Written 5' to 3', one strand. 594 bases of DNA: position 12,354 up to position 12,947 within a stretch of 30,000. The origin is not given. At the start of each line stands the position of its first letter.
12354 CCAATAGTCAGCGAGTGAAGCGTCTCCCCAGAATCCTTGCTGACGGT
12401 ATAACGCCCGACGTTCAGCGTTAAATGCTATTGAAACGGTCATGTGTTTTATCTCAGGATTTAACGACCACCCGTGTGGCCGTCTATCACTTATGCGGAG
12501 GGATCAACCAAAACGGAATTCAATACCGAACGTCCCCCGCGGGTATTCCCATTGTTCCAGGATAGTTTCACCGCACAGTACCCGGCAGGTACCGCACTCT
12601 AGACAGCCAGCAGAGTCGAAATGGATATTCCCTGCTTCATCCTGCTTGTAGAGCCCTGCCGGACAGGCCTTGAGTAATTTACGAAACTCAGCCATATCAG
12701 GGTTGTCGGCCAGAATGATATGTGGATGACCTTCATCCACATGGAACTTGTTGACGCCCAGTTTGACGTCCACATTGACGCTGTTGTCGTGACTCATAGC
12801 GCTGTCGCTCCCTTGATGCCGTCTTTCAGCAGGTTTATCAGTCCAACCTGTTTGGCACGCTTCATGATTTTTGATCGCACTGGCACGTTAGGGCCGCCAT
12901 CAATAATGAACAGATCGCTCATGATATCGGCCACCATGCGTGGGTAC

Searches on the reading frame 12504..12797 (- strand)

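Call 14: search_protein_families(library=ncbifam, proteins=[window:12504-12797:-], max_evalue=0.00001)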
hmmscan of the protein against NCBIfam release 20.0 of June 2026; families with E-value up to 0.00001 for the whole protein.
window:12504-12797:- (97 aa): 1 family
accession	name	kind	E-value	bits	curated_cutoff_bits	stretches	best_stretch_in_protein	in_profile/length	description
NF011993.0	PRK15449.1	equivalog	1.4e-43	147.1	166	1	6-97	4-95/95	ferredoxin-like protein FixX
